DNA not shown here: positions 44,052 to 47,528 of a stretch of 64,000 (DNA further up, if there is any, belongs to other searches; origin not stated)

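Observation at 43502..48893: Four-gene minus-strand module with two PD-(D/E)xK nuclease domains, a candidate defence or specialised repair system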

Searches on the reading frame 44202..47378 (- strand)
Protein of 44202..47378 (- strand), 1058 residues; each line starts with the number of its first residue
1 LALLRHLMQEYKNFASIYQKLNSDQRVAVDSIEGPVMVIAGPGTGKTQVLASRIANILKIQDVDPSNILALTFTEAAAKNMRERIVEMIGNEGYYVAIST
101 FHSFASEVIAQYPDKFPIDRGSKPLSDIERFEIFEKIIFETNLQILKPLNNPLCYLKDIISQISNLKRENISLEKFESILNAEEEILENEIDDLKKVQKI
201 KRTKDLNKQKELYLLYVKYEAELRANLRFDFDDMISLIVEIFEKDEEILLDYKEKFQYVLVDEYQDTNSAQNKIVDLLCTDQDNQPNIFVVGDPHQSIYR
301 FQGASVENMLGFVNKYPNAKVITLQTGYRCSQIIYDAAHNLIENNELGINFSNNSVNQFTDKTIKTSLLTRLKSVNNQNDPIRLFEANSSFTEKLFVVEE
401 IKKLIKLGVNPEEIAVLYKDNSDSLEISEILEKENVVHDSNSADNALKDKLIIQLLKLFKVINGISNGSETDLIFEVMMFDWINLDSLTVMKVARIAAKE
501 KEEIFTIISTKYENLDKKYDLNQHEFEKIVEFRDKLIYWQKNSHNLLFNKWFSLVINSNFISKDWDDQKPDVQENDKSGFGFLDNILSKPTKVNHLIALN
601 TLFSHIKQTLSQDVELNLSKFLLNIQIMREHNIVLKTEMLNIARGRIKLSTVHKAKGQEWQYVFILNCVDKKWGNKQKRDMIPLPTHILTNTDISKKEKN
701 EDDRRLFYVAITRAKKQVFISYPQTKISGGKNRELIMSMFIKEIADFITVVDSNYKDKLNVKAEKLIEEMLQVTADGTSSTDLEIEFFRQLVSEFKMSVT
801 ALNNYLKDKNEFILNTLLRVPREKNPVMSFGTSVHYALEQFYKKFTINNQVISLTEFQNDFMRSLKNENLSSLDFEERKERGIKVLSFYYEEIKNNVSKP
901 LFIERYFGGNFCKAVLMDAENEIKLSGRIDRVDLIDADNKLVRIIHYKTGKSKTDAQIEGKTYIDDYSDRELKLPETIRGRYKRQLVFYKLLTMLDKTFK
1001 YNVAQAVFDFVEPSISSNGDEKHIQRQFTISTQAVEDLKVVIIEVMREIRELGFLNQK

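Call 3: search_protein_families(library=pfam, proteins=[window:44202-47378:-], max_evalue=0.1)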
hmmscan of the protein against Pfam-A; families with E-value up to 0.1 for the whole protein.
window:44202-47378:- (1058 aa): 11 families
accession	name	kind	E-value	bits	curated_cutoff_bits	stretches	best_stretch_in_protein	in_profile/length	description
PF00580.27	UvrD-helicase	-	5.5e-71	239.8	23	1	21-317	1-271/271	UvrD/REP helicase N-terminal domain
PF13361.12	UvrD_C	-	9.4e-29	101.4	25.6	1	322-723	1-348/350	UvrD-like helicase C-terminal domain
PF13245.12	AAA_19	-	6.8e-22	78.5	25.1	1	26-301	2-133/134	AAA domain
PF12705.13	PDDEXK_1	-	9.4e-16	58.9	22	1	797-1050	2-225/247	PD-(D/E)XK nuclease superfamily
PF13538.12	UvrD_C_2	-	2.2e-12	47.1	27.4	2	689-720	20-51/52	UvrD-like helicase C-terminal domain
PF01443.25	Viral_helicase1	-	2.5e-08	34.4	21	1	249-341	54-138/228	Viral superfamily 1 RNA helicase core domain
PF13087.12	AAA_12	-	1.9e-05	24.7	27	1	638-720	138-190/195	AAA domain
PF13604.12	AAA_30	-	2e-05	24.8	27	1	21-85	2-66/191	AAA domain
PF13086.12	AAA_11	-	5.8e-05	23.4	27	1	21-97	2-75/257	AAA domain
PF18645.6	DUF5631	-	0.003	18.3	25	0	765-818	20-71/96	Family of unknown function (DUF5631)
PF00270.35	DEAD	-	0.069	13.3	26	0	23-94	2-74/167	DEAD/DEAH box helicase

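Call 4: search_protein_families(library=padloc, proteins=[window:44202-47378:-], max_evalue=0.1)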
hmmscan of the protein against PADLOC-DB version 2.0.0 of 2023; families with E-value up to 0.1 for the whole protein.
window:44202-47378:- (1058 aa): 47 families (the best 25 are shown)
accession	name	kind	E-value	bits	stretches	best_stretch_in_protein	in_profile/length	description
PDLC03802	RTasHel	-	1e-72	244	2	17-434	2-335/675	DRT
PDLC00114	GajB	-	2e-69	232.8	2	19-349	6-306/635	UrvD helicase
PDLC00117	GajB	-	3.2e-65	218.8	3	193-459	154-398/604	UrvD helicase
PDLC00132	GajB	-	2e-62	209.8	2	20-353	3-310/625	UrvD helicase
PDLC00103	GajB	-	2.1e-43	147.2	2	27-531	23-467/612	UrvD helicase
PDLC00107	GajB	-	2.4e-43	146.6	2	20-436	15-371/587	UrvD helicase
PDLC00127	GajB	-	3.5e-42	142.7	3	145-344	95-291/594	UrvD helicase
PDLC00119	GajB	-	1.8e-41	140.8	2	21-336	6-294/565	UrvD helicase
PDLC00130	GajB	-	8.9e-37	124.6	3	218-344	168-292/589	UrvD helicase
PDLC00121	GajB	-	1.7e-36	123.9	3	216-341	164-282/565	UrvD helicase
PDLC00134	GajB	-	7.3e-34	115.6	1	35-479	31-419/431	UrvD helicase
PDLC00129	GajB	-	2e-31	107.2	2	21-400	12-369/594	UrvD helicase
PDLC00138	GajB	-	4.5e-31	106.2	2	18-434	2-376/581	UrvD helicase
PDLC00112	GajB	-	5e-30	102.6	3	252-342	208-295/581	UrvD helicase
PDLC00104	GajB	-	4.3e-29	99.7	3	228-361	138-268/574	UrvD helicase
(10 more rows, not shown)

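Call 5: search_protein_families(library=ncbifam, proteins=[window:44202-47378:-], max_evalue=0.1)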
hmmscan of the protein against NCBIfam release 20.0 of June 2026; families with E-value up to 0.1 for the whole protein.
window:44202-47378:- (1058 aa): 16 families
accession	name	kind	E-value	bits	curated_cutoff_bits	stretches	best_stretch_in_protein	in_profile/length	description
TIGR01073.1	pcrA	equivalog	7.3e-88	295.7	911.2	1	19-767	3-655/725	DNA helicase PcrA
TIGR01074.1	rep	equivalog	1.1e-69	235.4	951.45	1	20-746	1-635/668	DNA helicase Rep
NF008743.0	PRK11773.1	equivalog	3.7e-69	233.9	965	2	188-756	147-649/720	DNA helicase II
TIGR01075.1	uvrD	equivalog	1e-66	225.7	1144.45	2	187-746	141-633/715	DNA helicase II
NF008276.0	PRK11054.1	equivalog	2e-54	185.2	543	2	15-366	190-540/684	DNA helicase IV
NF008172.0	PRK10919.1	equivalog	6.1e-50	170.1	1168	3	173-348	125-297/673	DNA helicase Rep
TIGR00609.1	recB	equivalog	2e-36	125.6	696.05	3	165-437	280-570/1175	exodeoxyribonuclease V subunit beta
TIGR02784.1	addA_alphas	equivalog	1.9e-35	122.6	860.75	3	172-310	306-453/1138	double-strand break repair helicase AddA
TIGR02785.1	addA_Gpos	equivalog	7.2e-32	110.2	707.65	3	190-545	319-703/1234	helicase-exonuclease AddAB subunit AddA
NF010485.0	PRK13909.1-2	equivalog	1.3e-27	96.4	650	2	161-531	231-581/909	RecB-like helicase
NF010487.0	PRK13909.1-4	equivalog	2.1e-25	89.2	759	2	166-456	233-520/924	RecB-like helicase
TIGR02786.1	addB_alphas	equivalog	1.5e-06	26.6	486.5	1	824-959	784-913/1024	double-strand break repair protein AddB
TIGR03623.1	TIGR03623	subfamily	2.8e-05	22.5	299.6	1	921-956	733-766/876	probable DNA repair protein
NF041254.1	motor_HelR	exception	0.0015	16.9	750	0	233-343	496-600/706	RNA polymerase recycling motor ATPase HelR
NF008127.0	PRK10875.1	equivalog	0.014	13.9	671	0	20-83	157-221/619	exodeoxyribonuclease V subunit alpha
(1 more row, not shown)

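Call 20: search_solved_structures(query=window:44202-47378:-, max_evalue=1e-10)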
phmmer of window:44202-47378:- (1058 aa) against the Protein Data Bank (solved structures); distinct sequences matched with E-value up to 1e-10: 19.
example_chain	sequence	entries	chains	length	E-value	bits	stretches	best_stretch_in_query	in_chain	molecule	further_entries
1pjr_A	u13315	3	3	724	5.6e-60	206.5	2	166-507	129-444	PCRA | ATP-DEPENDENT HELICASE PCRA | HELICASE PCRA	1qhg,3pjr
2pjr_A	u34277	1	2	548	9.8e-57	195.8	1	18-507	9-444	PROTEIN (HELICASE PCRA)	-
4c2t_A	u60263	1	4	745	9.5e-51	175.9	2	216-432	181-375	DNA HELICASE II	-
4c2u_A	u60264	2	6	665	1e-50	175.8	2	216-432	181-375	DNA HELICASE II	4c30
9dci_A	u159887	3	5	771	5.5e-46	160.2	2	208-431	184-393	ATP-dependent DNA helicase UvrD1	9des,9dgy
3lfu_A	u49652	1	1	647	3.3e-42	147.7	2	220-431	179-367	DNA helicase II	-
2is1_A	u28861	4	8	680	4.2e-42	147.3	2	220-431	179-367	DNA helicase II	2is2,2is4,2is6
1uaa_A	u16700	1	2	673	1.1e-38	135.9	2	187-345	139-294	PROTEIN (ATP-DEPENDENT DNA HELICASE REP.)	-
1qhh_B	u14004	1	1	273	2.1e-32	115.2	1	214-462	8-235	PROTEIN (PCRA (SUBUNIT))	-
1qhh_A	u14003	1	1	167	6.3e-23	83.8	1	17-146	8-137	PROTEIN (PCRA (SUBUNIT))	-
6ppu_B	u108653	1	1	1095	3.2e-22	81.5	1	24-319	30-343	UvrD/REP helicase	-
6ppr_B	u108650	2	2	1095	3.2e-22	81.5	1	24-319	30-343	UvrD/REP helicase | DNA 3'-5' helicase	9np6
7sjr_B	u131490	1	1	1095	8.2e-22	80.2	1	24-319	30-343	DNA helicase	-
6ppj_B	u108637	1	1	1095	9.9e-22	79.9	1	24-318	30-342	UvrD/REP helicase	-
3u44_A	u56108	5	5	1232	3.8e-18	68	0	246-317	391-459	ATP-dependent helicase/nuclease subunit A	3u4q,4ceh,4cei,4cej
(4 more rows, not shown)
